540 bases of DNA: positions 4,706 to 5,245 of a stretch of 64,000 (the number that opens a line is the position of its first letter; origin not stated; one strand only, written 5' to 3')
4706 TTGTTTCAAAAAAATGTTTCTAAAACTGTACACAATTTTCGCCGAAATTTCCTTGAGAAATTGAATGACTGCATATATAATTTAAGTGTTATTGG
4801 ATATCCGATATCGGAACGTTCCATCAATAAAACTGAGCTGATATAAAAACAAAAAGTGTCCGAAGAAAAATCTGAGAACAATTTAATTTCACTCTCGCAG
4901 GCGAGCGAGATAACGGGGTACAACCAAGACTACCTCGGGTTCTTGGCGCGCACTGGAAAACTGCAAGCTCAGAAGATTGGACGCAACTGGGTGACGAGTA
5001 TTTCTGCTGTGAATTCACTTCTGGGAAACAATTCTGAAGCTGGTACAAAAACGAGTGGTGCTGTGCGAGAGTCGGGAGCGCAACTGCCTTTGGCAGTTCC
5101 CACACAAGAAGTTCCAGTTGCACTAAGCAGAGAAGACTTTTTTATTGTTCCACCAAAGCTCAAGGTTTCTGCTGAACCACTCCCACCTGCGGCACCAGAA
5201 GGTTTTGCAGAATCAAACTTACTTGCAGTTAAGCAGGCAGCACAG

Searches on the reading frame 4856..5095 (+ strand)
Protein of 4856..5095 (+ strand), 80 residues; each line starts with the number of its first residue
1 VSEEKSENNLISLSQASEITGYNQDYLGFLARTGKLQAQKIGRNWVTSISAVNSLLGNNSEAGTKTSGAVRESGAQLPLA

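Call 41: search_protein_families(library=pfam, proteins=[window:4856-5059:+], max_evalue=10)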
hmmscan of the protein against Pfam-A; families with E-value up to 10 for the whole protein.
seq(68 aa): 2 families
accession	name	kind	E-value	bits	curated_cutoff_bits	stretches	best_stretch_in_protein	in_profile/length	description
PF12728.13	HTH_17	-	0.013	16.2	27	1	11-56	2-47/51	Helix-turn-helix domain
PF09648.15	YycI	-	0.1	12.6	29.7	1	11-61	137-181/232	YycI protein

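Call 69: find_homologous_proteins(query=window:4856-5077:+, max_evalue=0.001)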
Query seq(74 aa) (74 aa): 2 proteins with E <= 0.001 among 2 candidates.
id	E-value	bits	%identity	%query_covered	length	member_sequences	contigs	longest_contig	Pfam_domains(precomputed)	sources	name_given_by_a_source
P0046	6.9e-36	138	74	76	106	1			PF12728.14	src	-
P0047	1.1e-7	49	61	55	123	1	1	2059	-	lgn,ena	-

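Call 87: search_protein_representatives(protein=window:4856-5095:+)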
Query: 80 residues. Proteins with E-value up to 0.001 (for the whole library): 2392; up to 1e-10: 490; up to 1e-30: 3. The best 150 are listed.
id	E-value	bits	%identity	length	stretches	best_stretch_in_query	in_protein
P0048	1.8e-41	154.7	100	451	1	1-80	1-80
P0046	4.5e-36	137.6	73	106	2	1-56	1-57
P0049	4.4e-33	128.2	57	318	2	2-57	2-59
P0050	2.6e-30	119.4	46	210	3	8-57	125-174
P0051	1.4e-27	110.7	52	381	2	9-79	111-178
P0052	3.2e-26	106.5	48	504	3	6-56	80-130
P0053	7.1e-25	102.2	49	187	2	6-60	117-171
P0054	1.6e-24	101.1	49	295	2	6-60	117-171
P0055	2.9e-24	100.3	80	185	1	2-61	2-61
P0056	7.0e-23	95.9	50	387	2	3-56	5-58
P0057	2.4e-21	91.1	51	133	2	2-64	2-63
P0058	3.2e-21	90.7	50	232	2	5-56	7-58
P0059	5.8e-21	89.8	45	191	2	4-59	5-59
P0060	9.5e-21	89.2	62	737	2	5-66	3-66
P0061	2.3e-20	88.0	49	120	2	5-56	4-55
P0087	8.6e-17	76.7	73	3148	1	1-60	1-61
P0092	2.4e-16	75.2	63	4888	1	6-73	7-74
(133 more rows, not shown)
